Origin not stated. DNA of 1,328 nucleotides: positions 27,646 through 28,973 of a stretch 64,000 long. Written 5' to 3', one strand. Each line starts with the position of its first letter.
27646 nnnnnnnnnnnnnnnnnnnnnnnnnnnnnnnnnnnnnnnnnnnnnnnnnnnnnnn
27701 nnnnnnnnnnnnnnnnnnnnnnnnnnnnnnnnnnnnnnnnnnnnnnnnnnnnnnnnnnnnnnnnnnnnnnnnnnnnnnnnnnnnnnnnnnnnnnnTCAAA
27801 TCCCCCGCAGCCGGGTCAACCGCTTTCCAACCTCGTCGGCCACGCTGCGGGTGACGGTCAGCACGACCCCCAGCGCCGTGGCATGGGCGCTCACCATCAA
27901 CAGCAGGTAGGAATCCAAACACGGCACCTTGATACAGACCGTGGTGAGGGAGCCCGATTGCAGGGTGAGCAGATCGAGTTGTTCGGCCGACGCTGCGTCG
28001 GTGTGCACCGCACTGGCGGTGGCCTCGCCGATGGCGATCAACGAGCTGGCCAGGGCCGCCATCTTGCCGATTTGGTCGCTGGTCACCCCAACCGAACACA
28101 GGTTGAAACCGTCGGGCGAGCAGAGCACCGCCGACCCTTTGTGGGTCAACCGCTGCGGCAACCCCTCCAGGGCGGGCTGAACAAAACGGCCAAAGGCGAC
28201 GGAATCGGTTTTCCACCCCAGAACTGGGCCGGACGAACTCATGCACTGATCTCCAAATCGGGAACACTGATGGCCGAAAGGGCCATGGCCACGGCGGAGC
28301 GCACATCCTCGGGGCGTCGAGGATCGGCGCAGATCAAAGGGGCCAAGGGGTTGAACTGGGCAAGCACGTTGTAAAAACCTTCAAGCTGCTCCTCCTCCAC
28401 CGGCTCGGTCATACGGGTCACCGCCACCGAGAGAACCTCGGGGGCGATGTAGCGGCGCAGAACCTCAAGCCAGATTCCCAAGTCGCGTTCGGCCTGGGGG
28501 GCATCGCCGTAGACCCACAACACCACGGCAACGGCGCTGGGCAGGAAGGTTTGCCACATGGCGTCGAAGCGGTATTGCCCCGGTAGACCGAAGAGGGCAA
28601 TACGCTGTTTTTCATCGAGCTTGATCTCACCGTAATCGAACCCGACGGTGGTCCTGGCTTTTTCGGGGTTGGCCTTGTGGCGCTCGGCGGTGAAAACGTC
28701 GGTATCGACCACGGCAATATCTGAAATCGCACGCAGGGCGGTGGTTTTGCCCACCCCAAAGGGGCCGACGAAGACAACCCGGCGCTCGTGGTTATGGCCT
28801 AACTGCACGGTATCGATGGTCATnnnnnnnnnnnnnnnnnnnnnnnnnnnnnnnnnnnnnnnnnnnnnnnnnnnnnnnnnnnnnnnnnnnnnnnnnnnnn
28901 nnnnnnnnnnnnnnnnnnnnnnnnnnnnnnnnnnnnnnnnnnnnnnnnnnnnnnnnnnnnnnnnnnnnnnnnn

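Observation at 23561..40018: [NiFe]-hydrogenase small and large subunit genes split about 13.9 kb apart around a c-di-GMP / His-kinase / small-GTPase island: candidate H2- or redox-sensing signalling system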

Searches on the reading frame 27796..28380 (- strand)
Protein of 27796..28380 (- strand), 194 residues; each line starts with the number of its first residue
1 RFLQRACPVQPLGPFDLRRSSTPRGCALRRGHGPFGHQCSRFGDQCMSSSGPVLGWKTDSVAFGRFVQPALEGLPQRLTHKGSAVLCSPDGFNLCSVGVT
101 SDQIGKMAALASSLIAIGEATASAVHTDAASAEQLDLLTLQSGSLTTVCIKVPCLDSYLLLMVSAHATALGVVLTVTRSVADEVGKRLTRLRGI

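Call 20: search_protein_families(library=pfam, proteins=[window:27796-28380:-])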
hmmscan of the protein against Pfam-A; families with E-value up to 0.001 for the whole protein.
window:27796-28380:- (194 aa): 0 families

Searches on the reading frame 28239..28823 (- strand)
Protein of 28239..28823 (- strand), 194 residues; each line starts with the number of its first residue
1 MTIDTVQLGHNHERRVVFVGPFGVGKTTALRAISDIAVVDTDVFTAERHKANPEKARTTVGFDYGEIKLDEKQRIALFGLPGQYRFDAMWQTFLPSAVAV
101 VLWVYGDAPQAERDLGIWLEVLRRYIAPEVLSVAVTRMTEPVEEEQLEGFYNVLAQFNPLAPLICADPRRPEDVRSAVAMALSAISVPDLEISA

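Call 4: search_protein_families(library=pfam, proteins=[window:28239-28823:-])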
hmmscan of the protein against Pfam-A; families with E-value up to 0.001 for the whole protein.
window:28239-28823:- (194 aa): 2 families
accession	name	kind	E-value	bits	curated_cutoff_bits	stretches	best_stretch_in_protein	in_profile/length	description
PF03029.23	ATP_bind_1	-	4.4e-08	33.7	27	1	18-92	1-110/240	Conserved hypothetical ATP binding protein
PF08477.19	Roc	-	2.6e-05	24.9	27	1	15-133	1-113/119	Ras of Complex, Roc, domain of DAPkinase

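Call 8: search_protein_families(library=ncbifam, proteins=[window:28239-28823:-], max_evalue=0.01)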
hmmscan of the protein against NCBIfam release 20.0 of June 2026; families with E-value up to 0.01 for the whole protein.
window:28239-28823:- (194 aa): 8 families
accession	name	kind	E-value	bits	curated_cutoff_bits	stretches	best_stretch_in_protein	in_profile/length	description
TIGR00231.1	small_GTP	domain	2.7e-05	24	42.5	1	13-102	3-82/164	GTP-binding protein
NF008233.0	PRK11000.1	equivalog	0.00049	19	568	1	7-62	23-79/369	maltose/maltodextrin ABC transporter ATP-binding protein MalK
TIGR03499.1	FlhF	equivalog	0.00063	19.8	174.15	1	11-30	196-215/286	flagellar biosynthesis GTPase FlhF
NF000355.4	ribo_prot_ABC_F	equivalog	0.0023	16.8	380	1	3-51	18-66/499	ribosomal protection-like ABC-F family protein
NF047565.1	PSM_export_PmtA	equivalog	0.0031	16.8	350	1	18-75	32-91/282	phenol-soluble modulin export ABC transporter ATP-binding protein PmtA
NF009379.0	PRK12740.1-3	equivalog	0.0055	15.3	513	1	11-133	6-132/674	elongation factor G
NF007082.0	PRK09536.1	equivalog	0.0076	15.4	537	1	3-41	19-57/402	corrinoid ABC transporter ATPase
TIGR03265.1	PhnT2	equivalog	0.0077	15.5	457.7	1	3-42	20-59/353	putative 2-aminoethylphosphonate ABC transporter ATP-binding protein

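Call 52: search_solved_structures(query=window:28239-28823:-, max_evalue=0.01)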
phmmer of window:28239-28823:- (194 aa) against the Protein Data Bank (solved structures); distinct sequences matched with E-value up to 0.01: 7.
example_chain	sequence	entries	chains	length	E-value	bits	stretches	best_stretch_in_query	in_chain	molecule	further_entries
2ew1_A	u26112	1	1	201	0.0003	23.8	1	57-144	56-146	Ras-related protein Rab-30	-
2il1_A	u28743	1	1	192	0.0014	21.6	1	15-130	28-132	Rab12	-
9bcr_C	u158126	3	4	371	0.0056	19.7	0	12-64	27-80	Maltose/maltodextrin import ATP-binding protein MalK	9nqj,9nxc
9bcr_D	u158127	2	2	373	0.0056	19.7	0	12-64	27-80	Maltose/maltodextrin import ATP-binding protein MalK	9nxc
2r6g_A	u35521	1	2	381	0.0058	19.7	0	12-64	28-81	Maltose/maltodextrin import ATP-binding protein malK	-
1q12_A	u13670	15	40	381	0.0058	19.7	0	12-64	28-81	Maltose/maltodextrin transport ATP-binding protein malK | Maltose/maltodextrin import ATP-binding protein malK | Fused maltose transport subunit, ATP-binding co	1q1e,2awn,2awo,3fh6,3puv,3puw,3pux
1q1b_A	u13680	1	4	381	0.0058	19.7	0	12-64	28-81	Maltose/maltodextrin transport ATP-binding protein malK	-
